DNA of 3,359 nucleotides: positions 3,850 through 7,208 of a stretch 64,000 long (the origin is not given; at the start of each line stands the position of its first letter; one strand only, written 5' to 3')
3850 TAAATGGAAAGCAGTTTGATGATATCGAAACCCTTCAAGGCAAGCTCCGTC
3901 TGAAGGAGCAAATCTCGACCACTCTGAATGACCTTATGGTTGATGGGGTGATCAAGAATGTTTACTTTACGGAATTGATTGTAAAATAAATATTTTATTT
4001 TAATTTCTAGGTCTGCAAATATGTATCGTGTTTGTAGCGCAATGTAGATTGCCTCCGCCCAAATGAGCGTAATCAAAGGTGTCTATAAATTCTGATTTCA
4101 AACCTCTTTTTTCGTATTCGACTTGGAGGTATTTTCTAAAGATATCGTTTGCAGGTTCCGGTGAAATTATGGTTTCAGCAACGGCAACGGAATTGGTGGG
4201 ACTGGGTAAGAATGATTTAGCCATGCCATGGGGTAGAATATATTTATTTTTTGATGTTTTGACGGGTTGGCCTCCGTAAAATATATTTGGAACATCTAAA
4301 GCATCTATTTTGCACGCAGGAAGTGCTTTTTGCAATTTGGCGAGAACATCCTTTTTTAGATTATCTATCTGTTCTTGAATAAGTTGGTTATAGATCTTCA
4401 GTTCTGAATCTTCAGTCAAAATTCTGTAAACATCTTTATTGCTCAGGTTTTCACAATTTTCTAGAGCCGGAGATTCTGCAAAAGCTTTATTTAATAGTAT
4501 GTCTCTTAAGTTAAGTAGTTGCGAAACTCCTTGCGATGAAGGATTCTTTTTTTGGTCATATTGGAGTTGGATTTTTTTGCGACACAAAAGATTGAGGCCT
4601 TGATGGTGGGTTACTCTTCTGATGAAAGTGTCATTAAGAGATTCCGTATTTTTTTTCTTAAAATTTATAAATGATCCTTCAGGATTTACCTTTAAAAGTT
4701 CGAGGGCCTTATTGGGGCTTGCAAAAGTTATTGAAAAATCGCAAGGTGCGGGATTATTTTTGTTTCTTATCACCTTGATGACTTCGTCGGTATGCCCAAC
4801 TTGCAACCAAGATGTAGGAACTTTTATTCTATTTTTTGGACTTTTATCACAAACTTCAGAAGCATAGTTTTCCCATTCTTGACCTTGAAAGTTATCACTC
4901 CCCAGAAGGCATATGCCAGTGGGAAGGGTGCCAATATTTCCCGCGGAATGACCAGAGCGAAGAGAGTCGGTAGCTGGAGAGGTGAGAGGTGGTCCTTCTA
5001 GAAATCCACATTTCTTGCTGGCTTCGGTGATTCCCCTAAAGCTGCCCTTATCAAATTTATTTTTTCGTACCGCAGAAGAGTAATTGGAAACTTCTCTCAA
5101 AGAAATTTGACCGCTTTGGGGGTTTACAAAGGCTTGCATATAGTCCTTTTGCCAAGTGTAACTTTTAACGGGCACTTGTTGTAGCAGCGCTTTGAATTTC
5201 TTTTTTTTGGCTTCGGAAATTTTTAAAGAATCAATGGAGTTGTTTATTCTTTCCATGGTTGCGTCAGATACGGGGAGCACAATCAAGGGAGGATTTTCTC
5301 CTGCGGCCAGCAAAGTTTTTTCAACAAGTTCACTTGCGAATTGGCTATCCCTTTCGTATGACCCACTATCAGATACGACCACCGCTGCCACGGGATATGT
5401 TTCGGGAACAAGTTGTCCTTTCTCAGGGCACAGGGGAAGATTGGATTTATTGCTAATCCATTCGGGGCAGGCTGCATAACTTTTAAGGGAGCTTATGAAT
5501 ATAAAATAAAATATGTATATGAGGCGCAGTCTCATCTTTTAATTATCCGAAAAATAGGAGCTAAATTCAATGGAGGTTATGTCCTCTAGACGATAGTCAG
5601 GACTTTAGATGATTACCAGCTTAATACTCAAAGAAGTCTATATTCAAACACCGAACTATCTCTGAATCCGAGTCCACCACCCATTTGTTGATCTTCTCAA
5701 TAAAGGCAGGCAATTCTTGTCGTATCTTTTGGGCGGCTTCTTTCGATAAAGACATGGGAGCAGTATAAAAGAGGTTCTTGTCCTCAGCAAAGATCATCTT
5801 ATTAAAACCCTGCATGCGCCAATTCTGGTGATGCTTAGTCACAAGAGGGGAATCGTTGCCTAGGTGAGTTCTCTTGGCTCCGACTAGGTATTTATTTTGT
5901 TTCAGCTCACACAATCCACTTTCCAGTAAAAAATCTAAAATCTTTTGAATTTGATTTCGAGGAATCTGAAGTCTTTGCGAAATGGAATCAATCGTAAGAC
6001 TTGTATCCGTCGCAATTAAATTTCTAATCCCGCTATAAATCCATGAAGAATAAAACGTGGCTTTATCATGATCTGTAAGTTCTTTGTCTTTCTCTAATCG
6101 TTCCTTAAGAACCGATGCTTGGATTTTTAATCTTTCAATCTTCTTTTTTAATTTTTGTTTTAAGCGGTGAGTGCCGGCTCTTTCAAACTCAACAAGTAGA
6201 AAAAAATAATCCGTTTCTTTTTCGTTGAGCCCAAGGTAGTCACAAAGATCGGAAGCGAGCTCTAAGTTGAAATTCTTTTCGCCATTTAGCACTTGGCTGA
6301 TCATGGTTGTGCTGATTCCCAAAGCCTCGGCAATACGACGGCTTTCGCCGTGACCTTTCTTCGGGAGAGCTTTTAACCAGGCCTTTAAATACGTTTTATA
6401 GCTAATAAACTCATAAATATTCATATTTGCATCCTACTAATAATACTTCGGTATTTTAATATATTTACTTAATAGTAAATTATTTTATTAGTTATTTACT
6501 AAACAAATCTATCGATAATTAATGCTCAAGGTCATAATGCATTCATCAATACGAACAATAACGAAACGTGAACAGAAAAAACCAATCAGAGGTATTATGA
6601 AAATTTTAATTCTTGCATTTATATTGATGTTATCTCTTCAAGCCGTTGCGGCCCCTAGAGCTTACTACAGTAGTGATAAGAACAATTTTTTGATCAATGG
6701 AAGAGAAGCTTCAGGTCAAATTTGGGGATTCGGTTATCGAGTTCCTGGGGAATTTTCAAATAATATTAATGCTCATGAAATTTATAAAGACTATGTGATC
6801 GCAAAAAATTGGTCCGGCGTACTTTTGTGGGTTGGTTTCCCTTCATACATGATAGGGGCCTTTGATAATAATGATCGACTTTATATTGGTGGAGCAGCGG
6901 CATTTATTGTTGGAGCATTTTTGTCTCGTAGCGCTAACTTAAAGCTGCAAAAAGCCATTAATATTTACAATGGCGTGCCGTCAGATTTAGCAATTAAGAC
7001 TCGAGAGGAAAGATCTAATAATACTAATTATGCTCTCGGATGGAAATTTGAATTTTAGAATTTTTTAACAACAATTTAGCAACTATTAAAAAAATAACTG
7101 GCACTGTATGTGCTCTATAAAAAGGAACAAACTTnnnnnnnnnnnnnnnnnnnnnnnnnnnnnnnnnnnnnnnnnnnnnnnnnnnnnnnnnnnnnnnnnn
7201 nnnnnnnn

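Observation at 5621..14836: TIGR02147-family regulators paired twice with secreted 'polyGly ... HE' proteins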

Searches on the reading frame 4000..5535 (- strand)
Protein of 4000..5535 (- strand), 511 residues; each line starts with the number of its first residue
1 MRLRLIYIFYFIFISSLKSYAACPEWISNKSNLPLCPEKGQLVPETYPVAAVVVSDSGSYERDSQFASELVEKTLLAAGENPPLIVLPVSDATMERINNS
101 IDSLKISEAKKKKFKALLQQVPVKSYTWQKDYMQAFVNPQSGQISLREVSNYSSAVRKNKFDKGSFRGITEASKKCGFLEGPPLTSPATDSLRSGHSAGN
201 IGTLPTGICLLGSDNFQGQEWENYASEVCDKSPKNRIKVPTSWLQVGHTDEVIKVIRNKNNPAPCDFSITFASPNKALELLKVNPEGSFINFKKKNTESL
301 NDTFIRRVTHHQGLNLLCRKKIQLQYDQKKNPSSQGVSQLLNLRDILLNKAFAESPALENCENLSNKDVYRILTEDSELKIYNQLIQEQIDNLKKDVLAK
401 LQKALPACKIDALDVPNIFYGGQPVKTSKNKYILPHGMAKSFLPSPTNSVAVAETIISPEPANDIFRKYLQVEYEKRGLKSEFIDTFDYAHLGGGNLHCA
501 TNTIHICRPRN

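Call 3: search_protein_families(library=ncbifam, proteins=[window:4000-5535:-], max_evalue=0.01)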
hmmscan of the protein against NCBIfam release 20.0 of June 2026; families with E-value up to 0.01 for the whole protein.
window:4000-5535:- (511 aa): 0 families

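Call 4: search_protein_families(library=pfam, proteins=[window:4000-5535:-], max_evalue=0.01)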
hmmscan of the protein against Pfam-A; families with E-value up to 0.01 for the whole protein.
window:4000-5535:- (511 aa): 1 family
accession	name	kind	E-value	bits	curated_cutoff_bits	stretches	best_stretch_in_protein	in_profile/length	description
PF03068.20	PAD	-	4e-19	69.3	25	1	230-504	175-385/395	Protein-arginine deiminase (PAD)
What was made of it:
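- On Protein-arginine deiminase, PF03068 (4000-5535): 69.3 bits against a cut-off of 25, covering profile positions 175-385 of 395 (call 4).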

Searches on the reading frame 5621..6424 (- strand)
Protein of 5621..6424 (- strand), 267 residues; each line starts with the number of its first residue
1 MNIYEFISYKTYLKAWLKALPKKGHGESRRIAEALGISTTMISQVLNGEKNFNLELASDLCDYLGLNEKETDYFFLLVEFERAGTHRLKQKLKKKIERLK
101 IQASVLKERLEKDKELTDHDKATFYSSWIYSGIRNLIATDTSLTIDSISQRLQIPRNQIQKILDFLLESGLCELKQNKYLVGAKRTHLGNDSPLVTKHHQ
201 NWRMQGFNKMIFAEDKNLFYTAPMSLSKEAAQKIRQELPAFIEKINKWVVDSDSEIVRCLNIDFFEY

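Call 3: search_protein_families(library=ncbifam, proteins=[window:5621-6424:-], max_evalue=0.01)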
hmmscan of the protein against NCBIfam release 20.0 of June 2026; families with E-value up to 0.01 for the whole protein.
window:5621-6424:- (267 aa): 8 families
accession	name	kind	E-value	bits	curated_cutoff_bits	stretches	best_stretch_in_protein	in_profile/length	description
TIGR02147.1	Fsuc_second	paralog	2.6e-25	89.4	50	1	1-265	2-267/272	TIGR02147 family protein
TIGR02607.1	antidote_HigA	equivalog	5.7e-06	26.1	47.7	1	29-67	24-62/81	HigA family addiction module antitoxin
NF053606.1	Sta1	subfamily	0.00011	22.2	80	1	135-178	28-70/100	Sta1 family transcriptional regulator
NF004910.0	PRK06266.1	equivalog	0.00018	20.7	180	0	138-221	39-126/185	transcription initiation factor E subunit alpha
NF040939.2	trans_reg_lrs14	equivalog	0.00022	21.2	90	0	134-176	28-70/103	Lrs14 family HTH-type transcriptional regulator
TIGR00373.1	TIGR00373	equivalog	0.00028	20.4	149.5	0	139-223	25-113/162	transcription factor E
TIGR03070.1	couple_hipB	subfamily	0.0026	17.6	71.65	1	30-66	20-56/58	type II toxin-antitoxin system Y4mF family antitoxin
TIGR01884.1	cas_HTH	subfamily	0.0026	17.2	60.2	0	17-47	148-178/202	CRISPR-associated CARF protein Csa3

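Call 4: search_protein_families(library=pfam, proteins=[window:5621-6424:-], max_evalue=0.01)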
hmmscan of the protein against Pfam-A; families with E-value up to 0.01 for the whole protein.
window:5621-6424:- (267 aa): 11 families
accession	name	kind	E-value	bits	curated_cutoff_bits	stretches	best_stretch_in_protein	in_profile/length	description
PF14394.12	DUF4423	-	2.3e-21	76.7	30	1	111-266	5-164/165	Domain of unknown function (DUF4423)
PF01978.25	TrmB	-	1.2e-09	38.3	25.6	1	141-179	21-59/68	Sugar-specific transcriptional regulator TrmB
PF01381.28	HTH_3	-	6.8e-06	26.5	23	1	31-67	15-51/55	Helix-turn-helix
PF13560.12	HTH_31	-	0.00022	21.9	27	1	29-72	18-62/64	Helix-turn-helix domain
PF08784.17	RPA_C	-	0.00031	21.9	22.6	1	122-171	49-98/106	Replication protein A C terminal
PF02082.26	Rrf2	-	0.00074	20.1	30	0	140-173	21-54/132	Iron-dependent Transcriptional regulator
PF13443.12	HTH_26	-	0.00077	20.1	22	0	30-67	15-53/63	Cro/C1-type HTH DNA-binding domain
PF10078.15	DUF2316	-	0.0026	18.4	26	0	141-165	22-46/89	Uncharacterized protein conserved in bacteria (DUF2316)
PF13384.12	HTH_23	-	0.0038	17.5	24.6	0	143-171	18-46/50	Homeodomain-like domain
PF02002.24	TFIIE_alpha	-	0.0087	16.3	22.9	0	137-178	22-63/105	TFIIE alpha subunit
PF12844.13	HTH_19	-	0.0099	16.2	30.2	0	29-70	16-57/64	Helix-turn-helix domain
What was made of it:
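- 5621..6424 (-): DUF4423/TIGR02147 regulator 1 (267 aa). It has an XRE-type HTH_3 at residues 31-67 and a winged-HTH-like (TrmB) segment at 141-179 inside DUF4423. calls 3 and 4.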

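Call 84: search_protein_families(library=padloc, proteins=[window:5621-6424:-], max_evalue=0.01)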
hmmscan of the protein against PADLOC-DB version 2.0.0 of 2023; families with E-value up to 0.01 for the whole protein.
window:5621-6424:- (267 aa): 5 families
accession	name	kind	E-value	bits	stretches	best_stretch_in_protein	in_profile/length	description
PDLC01268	CasR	-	2.7e-06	25.4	1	13-47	126-159/179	"CAS-I,CAS-II,CAS-III,CAS-IV,CAS-V,CAS-VI; associated_signaling"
PDLC02926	HTH_VI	-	0.0001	20.5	1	27-99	16-83/92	-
PDLC01858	CARF3--CARF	-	0.00015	19.7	1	136-184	152-199/204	-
PDLC01434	CasR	-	0.00025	19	0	11-47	128-163/191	"CAS-I,CAS-II,CAS-III,CAS-IV,CAS-V,CAS-VI; associated_signaling"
PDLC04775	PDC-M69A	-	0.0031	16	0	27-62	22-57/113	-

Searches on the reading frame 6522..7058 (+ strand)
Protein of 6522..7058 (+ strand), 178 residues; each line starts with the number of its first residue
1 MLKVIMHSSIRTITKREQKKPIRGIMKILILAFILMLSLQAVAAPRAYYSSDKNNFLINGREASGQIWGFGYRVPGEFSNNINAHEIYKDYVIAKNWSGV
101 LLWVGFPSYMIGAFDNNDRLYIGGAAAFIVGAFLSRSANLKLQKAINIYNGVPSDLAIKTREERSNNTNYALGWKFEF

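Call 3: search_protein_families(library=ncbifam, proteins=[window:6522-7058:+], max_evalue=0.01)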
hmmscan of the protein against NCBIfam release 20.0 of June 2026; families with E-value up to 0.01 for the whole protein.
window:6522-7058:+ (178 aa): 0 families

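Call 4: search_protein_families(library=pfam, proteins=[window:6522-7058:+], max_evalue=0.01)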
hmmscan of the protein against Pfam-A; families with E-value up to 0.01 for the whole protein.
window:6522-7058:+ (178 aa): 0 families
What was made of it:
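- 6522..7058 (+): Small signal/TM-bearing ORF (178 aa) between regulator 1 and famA. It is a variable filler, not a conserved part of the unit. No family hits (calls 3, 4).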

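Call 84: search_protein_families(library=padloc, proteins=[window:6522-7058:+], max_evalue=0.01)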
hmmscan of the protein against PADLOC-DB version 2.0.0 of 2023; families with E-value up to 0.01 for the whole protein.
window:6522-7058:+ (178 aa): 0 families
